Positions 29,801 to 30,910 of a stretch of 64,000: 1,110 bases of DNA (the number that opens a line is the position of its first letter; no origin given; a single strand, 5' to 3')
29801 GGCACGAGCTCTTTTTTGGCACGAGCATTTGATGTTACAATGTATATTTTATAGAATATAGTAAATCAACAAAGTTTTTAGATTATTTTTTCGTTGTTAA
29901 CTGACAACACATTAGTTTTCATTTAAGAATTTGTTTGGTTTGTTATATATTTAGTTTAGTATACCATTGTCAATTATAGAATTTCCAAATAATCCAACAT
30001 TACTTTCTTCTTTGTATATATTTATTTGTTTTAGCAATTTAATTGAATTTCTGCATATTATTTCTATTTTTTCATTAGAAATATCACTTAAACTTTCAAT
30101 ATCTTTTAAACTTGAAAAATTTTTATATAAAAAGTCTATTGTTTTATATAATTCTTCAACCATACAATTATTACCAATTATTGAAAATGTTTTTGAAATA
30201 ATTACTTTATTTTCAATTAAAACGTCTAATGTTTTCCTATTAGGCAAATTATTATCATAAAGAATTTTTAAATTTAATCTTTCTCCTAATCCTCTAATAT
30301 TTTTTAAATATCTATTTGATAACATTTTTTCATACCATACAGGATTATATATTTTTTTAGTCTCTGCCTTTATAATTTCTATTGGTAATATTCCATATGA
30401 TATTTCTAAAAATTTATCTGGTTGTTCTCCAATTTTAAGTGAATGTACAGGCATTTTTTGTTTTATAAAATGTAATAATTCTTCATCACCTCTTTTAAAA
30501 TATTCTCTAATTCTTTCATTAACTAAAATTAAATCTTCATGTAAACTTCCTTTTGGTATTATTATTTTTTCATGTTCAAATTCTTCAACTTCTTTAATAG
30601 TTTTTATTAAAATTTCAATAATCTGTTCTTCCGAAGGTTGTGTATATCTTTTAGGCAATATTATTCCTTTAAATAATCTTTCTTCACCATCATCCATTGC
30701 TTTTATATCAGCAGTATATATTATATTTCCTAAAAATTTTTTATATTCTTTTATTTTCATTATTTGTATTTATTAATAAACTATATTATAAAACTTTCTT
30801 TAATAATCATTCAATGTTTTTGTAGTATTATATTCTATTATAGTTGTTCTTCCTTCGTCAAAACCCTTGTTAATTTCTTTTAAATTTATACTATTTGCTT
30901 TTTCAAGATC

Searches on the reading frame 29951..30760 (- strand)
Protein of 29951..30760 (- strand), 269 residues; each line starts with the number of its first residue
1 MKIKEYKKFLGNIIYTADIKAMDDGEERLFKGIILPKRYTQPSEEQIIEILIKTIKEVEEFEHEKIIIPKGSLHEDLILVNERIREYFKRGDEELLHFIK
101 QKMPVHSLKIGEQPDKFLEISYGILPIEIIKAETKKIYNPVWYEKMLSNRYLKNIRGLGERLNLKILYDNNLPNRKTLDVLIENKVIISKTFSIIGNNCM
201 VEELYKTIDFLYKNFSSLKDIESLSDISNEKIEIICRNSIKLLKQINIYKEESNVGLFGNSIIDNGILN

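Call 46: search_protein_families(library=pfam, proteins=[window:29951-30760:-], max_evalue=0.01)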
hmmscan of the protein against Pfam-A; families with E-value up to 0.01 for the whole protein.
window:29951-30760:- (269 aa): 0 families

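Call 57: search_protein_families(library=pfam, proteins=[window:29951-30760:-], max_evalue=1)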
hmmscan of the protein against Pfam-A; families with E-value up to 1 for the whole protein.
window:29951-30760:- (269 aa): 1 family
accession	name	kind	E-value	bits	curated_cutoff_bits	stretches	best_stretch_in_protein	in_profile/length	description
PF14278.11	TetR_C_8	-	0.58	10.7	26.1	1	176-236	9-67/103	Transcriptional regulator C-terminal region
